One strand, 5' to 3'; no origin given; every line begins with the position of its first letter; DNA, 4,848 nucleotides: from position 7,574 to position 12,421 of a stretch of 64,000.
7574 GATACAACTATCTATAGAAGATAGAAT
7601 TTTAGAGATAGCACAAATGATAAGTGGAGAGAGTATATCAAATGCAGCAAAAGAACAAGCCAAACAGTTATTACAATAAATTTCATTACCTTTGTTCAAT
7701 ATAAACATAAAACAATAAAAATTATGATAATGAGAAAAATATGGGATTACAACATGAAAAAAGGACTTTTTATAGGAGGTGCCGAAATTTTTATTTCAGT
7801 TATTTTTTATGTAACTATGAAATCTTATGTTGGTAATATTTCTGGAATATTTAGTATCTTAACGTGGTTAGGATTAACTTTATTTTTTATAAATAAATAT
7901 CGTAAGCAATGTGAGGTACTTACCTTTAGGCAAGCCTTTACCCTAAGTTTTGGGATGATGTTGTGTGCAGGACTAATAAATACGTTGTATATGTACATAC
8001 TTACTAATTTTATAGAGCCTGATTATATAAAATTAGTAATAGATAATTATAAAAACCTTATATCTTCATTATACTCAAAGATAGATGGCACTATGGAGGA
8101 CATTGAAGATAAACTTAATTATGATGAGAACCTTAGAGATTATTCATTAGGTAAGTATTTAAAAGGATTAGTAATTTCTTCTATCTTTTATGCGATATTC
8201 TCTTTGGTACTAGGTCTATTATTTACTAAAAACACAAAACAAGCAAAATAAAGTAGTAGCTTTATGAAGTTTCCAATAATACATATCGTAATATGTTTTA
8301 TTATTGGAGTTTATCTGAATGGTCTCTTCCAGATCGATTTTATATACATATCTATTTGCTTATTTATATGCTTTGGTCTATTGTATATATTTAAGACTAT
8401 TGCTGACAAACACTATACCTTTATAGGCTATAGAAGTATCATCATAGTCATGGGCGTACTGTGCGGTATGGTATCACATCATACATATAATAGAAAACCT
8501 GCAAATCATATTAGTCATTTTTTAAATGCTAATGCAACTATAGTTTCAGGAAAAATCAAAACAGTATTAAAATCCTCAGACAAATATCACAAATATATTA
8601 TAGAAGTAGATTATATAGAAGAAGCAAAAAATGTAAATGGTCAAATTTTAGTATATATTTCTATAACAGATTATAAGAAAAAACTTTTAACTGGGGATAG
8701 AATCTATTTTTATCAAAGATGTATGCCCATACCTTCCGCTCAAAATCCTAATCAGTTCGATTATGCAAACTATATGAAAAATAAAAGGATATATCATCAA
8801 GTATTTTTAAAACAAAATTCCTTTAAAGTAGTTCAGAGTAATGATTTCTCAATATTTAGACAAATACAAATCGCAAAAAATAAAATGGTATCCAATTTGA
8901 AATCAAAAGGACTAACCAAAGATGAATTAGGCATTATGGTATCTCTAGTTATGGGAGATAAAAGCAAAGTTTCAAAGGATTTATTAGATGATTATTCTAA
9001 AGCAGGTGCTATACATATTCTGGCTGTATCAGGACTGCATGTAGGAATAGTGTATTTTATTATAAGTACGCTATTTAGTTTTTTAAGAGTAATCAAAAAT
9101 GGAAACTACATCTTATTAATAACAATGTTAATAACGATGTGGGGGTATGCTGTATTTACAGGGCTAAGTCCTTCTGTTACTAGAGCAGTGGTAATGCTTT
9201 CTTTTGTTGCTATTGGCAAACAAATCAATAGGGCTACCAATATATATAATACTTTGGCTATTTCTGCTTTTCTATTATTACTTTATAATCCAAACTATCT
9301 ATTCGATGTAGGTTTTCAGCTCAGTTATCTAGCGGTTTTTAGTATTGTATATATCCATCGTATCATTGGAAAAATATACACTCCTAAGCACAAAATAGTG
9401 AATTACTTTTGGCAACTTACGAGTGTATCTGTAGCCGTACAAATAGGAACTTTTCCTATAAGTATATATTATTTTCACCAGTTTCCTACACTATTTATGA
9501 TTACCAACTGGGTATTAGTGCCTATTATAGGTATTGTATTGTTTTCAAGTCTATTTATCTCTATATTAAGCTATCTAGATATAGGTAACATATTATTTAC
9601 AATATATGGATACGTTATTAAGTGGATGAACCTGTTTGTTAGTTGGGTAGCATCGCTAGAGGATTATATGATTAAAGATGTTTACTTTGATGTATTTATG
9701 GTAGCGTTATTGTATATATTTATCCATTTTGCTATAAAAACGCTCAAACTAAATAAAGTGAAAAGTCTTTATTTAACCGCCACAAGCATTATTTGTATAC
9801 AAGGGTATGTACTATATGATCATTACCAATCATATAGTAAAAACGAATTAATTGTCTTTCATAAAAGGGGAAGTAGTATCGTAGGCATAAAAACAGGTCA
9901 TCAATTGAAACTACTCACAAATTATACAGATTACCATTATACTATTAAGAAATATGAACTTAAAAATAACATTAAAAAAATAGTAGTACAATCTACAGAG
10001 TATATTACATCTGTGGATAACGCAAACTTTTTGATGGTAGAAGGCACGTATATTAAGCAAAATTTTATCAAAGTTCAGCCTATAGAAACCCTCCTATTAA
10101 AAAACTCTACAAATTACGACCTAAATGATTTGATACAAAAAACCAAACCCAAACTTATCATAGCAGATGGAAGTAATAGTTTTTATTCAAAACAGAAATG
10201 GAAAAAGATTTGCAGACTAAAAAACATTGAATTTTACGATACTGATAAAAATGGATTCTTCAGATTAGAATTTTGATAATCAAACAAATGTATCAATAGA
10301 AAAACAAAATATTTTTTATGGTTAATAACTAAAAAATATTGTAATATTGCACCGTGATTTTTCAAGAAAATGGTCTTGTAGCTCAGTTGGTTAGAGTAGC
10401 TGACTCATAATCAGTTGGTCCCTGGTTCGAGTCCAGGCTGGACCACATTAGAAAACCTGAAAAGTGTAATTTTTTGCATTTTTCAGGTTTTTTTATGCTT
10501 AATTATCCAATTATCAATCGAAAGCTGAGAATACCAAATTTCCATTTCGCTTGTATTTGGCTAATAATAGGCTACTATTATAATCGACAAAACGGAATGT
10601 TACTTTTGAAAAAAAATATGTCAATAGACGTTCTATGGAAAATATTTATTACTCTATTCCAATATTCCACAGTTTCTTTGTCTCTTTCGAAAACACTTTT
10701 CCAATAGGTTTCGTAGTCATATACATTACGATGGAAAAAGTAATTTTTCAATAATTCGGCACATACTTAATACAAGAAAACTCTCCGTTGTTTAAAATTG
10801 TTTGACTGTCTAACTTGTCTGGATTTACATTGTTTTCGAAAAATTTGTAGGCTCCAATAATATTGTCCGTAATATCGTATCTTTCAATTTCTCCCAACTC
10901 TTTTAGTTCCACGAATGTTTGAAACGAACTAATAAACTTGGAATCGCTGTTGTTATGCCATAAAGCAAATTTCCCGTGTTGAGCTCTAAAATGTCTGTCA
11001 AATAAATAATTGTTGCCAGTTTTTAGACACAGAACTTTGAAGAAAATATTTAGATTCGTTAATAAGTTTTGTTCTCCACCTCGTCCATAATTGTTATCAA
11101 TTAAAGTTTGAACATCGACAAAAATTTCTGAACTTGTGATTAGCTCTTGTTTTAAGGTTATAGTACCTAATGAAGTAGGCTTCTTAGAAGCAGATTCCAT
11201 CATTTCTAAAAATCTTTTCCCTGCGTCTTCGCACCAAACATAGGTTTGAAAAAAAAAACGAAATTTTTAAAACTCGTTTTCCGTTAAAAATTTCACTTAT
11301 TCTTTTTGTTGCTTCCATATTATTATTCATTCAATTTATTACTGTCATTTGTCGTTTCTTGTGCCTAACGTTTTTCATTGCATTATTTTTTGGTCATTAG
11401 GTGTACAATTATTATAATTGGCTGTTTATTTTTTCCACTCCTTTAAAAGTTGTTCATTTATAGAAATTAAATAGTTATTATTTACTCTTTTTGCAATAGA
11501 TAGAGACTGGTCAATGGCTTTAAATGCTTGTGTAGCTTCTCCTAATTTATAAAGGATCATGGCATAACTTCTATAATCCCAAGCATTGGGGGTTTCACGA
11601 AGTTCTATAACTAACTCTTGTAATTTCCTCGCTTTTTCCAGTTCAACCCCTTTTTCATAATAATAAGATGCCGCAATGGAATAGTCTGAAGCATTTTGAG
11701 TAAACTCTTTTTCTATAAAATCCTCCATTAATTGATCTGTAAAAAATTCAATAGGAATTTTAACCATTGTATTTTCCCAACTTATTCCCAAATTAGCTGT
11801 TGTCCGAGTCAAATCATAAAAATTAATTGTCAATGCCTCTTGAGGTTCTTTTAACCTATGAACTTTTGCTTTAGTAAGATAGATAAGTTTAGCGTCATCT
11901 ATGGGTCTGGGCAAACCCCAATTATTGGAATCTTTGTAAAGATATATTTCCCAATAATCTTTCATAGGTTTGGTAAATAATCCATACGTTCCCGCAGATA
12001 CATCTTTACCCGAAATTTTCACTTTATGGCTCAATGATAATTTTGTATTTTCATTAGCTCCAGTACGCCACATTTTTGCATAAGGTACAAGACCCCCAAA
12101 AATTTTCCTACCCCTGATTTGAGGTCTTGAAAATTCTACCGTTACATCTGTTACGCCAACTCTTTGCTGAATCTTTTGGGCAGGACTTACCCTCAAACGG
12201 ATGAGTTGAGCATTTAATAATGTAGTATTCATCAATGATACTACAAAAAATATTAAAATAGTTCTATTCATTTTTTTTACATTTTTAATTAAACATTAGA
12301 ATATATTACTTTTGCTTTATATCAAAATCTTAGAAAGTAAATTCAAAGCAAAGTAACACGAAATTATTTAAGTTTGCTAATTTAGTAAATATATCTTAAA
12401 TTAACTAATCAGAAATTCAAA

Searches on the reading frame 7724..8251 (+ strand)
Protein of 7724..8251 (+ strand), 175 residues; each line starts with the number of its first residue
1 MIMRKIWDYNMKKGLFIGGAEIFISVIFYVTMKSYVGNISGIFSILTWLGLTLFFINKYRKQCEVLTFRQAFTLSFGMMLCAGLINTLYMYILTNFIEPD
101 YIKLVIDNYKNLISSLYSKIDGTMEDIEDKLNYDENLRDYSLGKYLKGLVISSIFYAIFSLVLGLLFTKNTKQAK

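Call 22: search_protein_families(library=pfam, proteins=[window:7724-8251:+], max_evalue=0.0001)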
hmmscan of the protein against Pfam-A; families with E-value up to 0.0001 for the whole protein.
window:7724-8251:+ (175 aa): 1 family
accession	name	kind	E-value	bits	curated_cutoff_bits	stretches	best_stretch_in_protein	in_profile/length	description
PF13858.11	DUF4199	-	1.3e-20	74.9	32.3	1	13-168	2-164/165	Protein of unknown function (DUF4199)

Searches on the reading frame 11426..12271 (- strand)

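Call 22: search_protein_families(library=pfam, proteins=[window:11426-12271:-], max_evalue=0.0001)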
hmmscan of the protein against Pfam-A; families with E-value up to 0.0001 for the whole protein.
window:11426-12271:- (281 aa): 1 family
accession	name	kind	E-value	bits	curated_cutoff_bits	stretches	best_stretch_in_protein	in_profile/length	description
PF11138.13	DUF2911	-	4.9e-48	163.1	27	1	29-174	1-145/145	Protein of unknown function (DUF2911)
